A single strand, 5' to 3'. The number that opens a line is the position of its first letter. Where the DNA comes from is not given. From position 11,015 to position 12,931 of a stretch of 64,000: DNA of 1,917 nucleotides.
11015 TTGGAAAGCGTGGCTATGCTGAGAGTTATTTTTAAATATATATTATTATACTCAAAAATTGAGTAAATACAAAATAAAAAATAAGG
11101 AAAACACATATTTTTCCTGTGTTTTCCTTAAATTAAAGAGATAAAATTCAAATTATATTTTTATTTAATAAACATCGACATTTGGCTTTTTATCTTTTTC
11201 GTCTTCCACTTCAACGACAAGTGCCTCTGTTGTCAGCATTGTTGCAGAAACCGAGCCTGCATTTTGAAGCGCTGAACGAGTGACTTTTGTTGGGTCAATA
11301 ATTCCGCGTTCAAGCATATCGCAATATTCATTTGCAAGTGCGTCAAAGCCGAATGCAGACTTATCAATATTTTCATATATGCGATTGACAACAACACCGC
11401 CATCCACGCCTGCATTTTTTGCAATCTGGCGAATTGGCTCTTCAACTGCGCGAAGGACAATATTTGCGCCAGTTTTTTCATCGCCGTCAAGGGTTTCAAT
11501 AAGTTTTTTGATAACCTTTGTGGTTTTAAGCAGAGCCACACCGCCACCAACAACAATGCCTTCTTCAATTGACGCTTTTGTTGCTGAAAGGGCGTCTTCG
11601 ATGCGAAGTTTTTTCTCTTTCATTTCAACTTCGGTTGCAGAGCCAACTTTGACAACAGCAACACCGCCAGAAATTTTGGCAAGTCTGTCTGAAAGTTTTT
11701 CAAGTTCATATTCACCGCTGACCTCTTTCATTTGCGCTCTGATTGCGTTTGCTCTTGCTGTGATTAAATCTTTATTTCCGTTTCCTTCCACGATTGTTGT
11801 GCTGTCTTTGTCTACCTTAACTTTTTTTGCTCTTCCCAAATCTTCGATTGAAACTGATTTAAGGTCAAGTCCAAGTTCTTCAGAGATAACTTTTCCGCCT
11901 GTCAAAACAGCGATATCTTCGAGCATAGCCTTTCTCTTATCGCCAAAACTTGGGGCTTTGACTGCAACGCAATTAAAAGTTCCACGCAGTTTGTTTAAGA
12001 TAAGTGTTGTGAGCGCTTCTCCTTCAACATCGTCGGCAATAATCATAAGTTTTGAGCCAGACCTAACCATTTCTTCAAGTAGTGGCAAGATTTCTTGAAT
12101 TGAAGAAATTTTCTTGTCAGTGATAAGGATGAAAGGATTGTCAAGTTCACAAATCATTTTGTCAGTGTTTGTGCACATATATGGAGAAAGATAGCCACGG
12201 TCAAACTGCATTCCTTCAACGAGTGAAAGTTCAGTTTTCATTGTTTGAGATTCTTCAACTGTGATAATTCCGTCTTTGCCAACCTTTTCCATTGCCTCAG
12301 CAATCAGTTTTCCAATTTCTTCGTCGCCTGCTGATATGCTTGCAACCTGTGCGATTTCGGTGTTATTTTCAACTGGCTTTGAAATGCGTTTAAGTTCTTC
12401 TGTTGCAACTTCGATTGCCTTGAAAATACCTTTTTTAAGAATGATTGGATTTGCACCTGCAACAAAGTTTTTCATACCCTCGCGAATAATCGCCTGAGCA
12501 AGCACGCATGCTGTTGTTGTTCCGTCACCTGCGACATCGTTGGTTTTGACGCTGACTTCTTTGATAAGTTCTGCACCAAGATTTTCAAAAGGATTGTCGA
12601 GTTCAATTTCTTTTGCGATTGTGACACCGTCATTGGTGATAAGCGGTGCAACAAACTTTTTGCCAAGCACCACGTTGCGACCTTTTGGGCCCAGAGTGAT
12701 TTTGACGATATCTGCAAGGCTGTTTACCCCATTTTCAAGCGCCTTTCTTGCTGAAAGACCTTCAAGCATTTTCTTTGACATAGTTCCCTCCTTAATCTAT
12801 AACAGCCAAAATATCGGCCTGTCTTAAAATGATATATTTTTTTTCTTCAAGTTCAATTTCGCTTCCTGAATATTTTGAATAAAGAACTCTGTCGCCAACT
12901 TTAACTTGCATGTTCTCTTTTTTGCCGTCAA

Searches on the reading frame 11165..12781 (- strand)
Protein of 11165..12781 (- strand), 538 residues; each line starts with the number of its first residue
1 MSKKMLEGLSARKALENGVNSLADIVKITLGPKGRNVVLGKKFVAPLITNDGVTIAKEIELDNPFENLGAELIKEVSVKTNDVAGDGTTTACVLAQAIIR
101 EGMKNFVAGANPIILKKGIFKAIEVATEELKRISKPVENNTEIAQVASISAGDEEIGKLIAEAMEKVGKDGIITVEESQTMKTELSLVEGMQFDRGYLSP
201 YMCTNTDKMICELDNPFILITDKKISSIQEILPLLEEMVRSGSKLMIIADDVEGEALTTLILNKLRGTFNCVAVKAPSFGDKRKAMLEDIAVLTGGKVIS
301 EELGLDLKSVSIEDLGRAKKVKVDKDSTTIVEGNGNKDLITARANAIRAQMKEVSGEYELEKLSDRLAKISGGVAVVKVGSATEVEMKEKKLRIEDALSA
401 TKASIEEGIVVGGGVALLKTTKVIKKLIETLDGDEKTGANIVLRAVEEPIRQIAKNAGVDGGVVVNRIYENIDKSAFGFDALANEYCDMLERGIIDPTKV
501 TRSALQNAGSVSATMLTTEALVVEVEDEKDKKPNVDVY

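Call 9: search_protein_families(library=pfam, proteins=[window:11165-12781:-])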
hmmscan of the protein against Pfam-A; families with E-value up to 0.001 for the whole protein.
window:11165-12781:- (538 aa): 1 family
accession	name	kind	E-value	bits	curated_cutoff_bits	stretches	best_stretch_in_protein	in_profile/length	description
PF00118.29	Cpn60_TCP1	-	2.1e-75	254.7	34.3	1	22-524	1-488/490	TCP-1/cpn60 chaperonin family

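Call 10: find_encoding_contigs(protein=window:11165-12781:-, flank=5000, max_places=10)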
Protein window:11165-12781:- (538 aa): 3 contigs read that carry it; 2 places shown.
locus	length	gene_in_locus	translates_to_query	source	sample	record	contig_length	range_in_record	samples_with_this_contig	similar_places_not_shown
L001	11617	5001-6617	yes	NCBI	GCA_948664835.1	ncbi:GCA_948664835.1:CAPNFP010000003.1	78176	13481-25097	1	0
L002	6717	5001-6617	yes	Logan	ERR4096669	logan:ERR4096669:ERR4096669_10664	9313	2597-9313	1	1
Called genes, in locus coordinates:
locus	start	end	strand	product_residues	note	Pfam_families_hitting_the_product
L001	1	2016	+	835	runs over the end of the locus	PF00521:DNA_topoisoIV, PF03989:DNA_gyraseA_C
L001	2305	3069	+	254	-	PF01522:Polysacc_deac_1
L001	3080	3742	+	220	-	PF00436:SSB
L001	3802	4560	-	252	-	-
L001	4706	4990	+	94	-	PF00166:Cpn10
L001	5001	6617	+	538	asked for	PF00118:Cpn60_TCP1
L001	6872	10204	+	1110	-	PF18998:Flg_new_2 (faint), PF09479:Flg_new, PF07581:Glug (faint)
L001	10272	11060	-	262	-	PF00106:adh_short, PF08659:KR (faint), PF13561:adh_short_C2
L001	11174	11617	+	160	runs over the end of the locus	-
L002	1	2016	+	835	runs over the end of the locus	PF00521:DNA_topoisoIV, PF03989:DNA_gyraseA_C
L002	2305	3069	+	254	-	PF01522:Polysacc_deac_1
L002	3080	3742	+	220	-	PF00436:SSB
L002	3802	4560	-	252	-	-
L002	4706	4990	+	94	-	PF00166:Cpn10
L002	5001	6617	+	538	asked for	PF00118:Cpn60_TCP1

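Call 28: list_cluster_members(proteins=[window:11165-12781:-, window:15766-18273:-, window:61376-63466:-, window:38041-39711:-, window:32415-34220:-])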
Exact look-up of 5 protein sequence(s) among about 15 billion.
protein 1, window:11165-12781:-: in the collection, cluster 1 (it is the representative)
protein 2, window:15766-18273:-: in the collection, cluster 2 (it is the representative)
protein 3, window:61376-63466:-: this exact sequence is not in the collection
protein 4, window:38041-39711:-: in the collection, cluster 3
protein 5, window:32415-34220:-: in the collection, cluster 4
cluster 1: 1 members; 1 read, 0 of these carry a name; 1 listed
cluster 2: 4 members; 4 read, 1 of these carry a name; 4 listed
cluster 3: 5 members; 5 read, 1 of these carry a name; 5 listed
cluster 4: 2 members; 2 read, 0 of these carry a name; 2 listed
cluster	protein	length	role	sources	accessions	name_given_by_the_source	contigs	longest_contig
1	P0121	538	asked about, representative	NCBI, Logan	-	-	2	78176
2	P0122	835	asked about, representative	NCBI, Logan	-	-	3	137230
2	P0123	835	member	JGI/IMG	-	DNA gyrase subunit A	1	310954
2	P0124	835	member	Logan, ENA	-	-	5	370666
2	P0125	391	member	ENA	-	-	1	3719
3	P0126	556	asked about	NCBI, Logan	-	-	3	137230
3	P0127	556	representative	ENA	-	-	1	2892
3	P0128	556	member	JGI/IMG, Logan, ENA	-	ATP-binding cassette subfamily B protein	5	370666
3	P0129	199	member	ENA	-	-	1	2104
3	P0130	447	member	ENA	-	-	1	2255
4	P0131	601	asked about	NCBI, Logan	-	-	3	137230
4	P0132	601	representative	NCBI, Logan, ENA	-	-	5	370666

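Call 29: find_encoding_contigs(protein=P0123, flank=10000, max_places=10)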
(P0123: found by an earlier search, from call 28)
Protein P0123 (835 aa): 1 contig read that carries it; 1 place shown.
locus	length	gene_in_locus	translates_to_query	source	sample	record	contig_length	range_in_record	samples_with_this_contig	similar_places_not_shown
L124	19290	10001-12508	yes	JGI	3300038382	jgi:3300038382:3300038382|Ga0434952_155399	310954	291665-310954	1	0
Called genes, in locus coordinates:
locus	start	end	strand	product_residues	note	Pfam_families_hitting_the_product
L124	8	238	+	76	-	PF13083:KH_KhpA-B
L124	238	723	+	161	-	PF01782:RimM, PF24986:PRC_RimM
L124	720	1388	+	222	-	PF01746:tRNA_m1G_MT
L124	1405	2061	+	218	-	PF01048:PNP_UDP_1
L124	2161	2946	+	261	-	PF03193:RsgA_GTPase (faint), PF01926:MMR_HSR1, PF02421:FeoB_N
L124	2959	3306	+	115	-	PF08378:NERD (weak), PF02021:UPF0102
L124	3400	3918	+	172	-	-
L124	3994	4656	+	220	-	PF00005:ABC_tran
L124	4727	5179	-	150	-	-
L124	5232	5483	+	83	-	-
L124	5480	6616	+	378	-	PF00082:Peptidase_S8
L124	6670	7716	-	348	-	PF03033:Glyco_transf_28, PF04101:Glyco_tran_28_C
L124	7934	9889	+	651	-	PF02518:HATPase_c, PF00204:DNA_gyraseB, PF01751:Toprim, PF00986:DNA_gyraseB_C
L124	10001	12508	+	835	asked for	PF00521:DNA_topoisoIV, PF03989:DNA_gyraseA_C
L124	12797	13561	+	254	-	PF01522:Polysacc_deac_1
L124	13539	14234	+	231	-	PF00436:SSB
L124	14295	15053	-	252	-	-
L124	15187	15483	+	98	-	PF00166:Cpn10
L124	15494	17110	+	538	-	PF00118:Cpn60_TCP1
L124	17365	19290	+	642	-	?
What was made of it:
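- Tried and rejected: Yet one JGI contig does carry the cassette (L124, call 29).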

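Call 30: find_encoding_contigs(protein=P0124, flank=10000, max_places=10)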
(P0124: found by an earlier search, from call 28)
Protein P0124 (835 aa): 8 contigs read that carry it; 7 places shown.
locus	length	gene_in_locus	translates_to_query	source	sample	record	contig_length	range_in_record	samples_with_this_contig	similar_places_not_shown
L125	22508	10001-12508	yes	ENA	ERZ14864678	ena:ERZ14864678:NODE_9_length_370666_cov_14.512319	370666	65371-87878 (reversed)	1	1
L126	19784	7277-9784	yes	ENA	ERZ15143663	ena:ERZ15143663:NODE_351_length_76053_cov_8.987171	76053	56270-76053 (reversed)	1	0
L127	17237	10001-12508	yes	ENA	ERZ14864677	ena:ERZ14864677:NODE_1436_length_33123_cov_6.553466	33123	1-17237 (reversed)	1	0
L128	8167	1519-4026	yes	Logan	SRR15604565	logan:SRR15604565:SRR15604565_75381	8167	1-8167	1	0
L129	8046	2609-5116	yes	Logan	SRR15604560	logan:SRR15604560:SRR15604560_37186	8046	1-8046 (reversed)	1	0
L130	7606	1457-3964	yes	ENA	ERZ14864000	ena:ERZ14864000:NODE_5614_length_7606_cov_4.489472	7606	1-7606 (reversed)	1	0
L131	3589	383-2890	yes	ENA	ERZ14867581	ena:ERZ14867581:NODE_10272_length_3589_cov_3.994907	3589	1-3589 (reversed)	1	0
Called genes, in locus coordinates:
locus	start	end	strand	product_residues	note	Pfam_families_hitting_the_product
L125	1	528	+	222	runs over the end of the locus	PF01746:tRNA_m1G_MT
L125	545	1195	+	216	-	PF01048:PNP_UDP_1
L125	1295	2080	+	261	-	PF03193:RsgA_GTPase (faint), PF01926:MMR_HSR1, PF02421:FeoB_N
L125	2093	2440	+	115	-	PF08378:NERD (weak), PF02021:UPF0102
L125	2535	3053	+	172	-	-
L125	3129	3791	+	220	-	PF00005:ABC_tran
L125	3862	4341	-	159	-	-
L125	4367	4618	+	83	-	-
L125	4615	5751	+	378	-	PF00082:Peptidase_S8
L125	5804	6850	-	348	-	PF03033:Glyco_transf_28, PF04101:Glyco_tran_28_C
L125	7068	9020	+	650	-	PF02518:HATPase_c, PF00204:DNA_gyraseB, PF01751:Toprim, PF00986:DNA_gyraseB_C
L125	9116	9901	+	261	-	PF00398:RrnaAD (weak), PF01209:Ubie_methyltran, PF05401:NodS, PF13489:Methyltransf_23, PF08241:Methyltransf_11, PF08242:Methyltransf_12, PF13649:Methyltransf_25, PF13847:Methyltransf_31, +5 more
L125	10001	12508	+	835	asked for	PF00521:DNA_topoisoIV, PF03989:DNA_gyraseA_C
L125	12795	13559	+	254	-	PF01522:Polysacc_deac_1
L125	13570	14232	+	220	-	PF00436:SSB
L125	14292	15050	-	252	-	-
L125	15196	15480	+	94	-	PF00166:Cpn10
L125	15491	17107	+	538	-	PF00118:Cpn60_TCP1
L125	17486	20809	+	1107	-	PF18998:Flg_new_2 (faint), PF09479:Flg_new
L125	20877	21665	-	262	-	PF00106:adh_short, PF13561:adh_short_C2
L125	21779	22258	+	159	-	-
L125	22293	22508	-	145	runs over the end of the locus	PF00383:dCMP_cyt_deam_1, PF14437:MafB19-deam, PF14439:Bd3614-deam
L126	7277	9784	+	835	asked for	PF00521:DNA_topoisoIV, PF03989:DNA_gyraseA_C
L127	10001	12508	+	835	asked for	PF00521:DNA_topoisoIV, PF03989:DNA_gyraseA_C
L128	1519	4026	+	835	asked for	PF00521:DNA_topoisoIV, PF03989:DNA_gyraseA_C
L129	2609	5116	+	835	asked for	PF00521:DNA_topoisoIV, PF03989:DNA_gyraseA_C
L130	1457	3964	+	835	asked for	PF00521:DNA_topoisoIV, PF03989:DNA_gyraseA_C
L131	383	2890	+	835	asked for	PF00521:DNA_topoisoIV, PF03989:DNA_gyraseA_C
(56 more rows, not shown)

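Call 33: search_protein_families(library=ncbifam, proteins=[L125:9116-9901:+], max_evalue=0.01)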
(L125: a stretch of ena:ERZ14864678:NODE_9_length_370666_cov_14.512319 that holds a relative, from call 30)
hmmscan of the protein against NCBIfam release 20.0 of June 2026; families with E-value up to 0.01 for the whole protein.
L125:9116-9901:+ (261 aa): 77 families (the best 25 are shown)
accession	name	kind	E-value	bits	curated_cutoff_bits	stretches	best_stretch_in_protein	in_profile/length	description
TIGR01934.1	MenG_MenH_UbiE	subfamily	8.7e-16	57.9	158.35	1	40-152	34-147/223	ubiquinone/menaquinone biosynthesis methyltransferase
TIGR02021.1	BchM-ChlM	equivalog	5.4e-15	55.4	158.9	1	33-150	43-159/218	magnesium protoporphyrin IX methyltransferase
NF001241.0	PRK00216.1-2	equivalog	1.2e-14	54.6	327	1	42-153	49-154/231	demethylmenaquinone methyltransferase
TIGR01983.1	UbiG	equivalog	1.4e-14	54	102.95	1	41-159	46-164/228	bifunctional 2-polyprenyl-6-hydroxyphenol methylase/3-demethylubiquinol 3-O-methyltransferase UbiG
NF051855.1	GlySarMtaseBact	equivalog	1.6e-14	54.1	350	1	37-155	45-167/259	glycine/sarcosine N-methyltransferase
NF045882.1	PLipidMtase_Leg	equivalog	2.5e-14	53.6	390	1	34-147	32-144/207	phospholipid N-methyltransferase PmtA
NF041255.1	mycofact_MftM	equivalog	2.7e-14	53.2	200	1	44-140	139-235/289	mycofactocin oligosaccharide methyltransferase MftM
NF043040.1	corrin_prot_MT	hypoth_equivalog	4.2e-14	52.5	180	1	37-147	34-148/216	corrinoid protein-associated methyltransferase CpaM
TIGR02072.1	BioC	equivalog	4.5e-14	52.8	184.95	1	37-153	26-139/244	malonyl-ACP O-methyltransferase BioC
NF001244.0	PRK00216.1-5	equivalog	8.9e-13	48.1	216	1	41-152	45-159/236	bifunctional demethylmenaquinone methyltransferase/2-methoxy-6-polyprenyl-1,4-benzoquinol methylase UbiE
NF041537.1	ArsM_AhpD_UU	exception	6.5e-12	44.9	510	1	43-148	75-182/345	arsenite methyltransferase/AhpD domain selenoprotein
NF045667.1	MTase_DVU1556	equivalog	8.1e-12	45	155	1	43-152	21-125/213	DVU_1556 family methyltransferase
NF001243.0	PRK00216.1-4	equivalog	2.3e-11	43.5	235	1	34-145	39-150/237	demethylmenaquinone methyltransferase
NF045825.1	FAmtase_mtf2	equivalog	3.1e-11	43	400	1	40-153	54-165/248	fatty-acid O-methyltransferase Mtf2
NF011529.0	PRK14968.1-3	equivalog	4.9e-11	42.4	162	1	42-117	32-107/198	putative methyltransferase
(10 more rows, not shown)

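Call 34: search_protein_families(library=padloc, proteins=[L125:9116-9901:+], max_evalue=0.01)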
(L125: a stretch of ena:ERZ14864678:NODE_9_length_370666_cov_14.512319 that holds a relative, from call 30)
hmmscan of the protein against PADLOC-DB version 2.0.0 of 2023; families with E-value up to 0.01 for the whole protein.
L125:9116-9901:+ (261 aa): 3 families
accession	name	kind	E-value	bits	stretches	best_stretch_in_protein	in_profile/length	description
PDLC04134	mad2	-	5.4e-26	89.5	1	37-157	282-405/492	mads_2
PDLC00032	DruM2|DruM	-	0.00074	16.9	1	47-101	5-59/424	DNA cytosine methylase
PDLC02655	DrmMII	-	0.0049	14.2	1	47-88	2-43/323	DrmMII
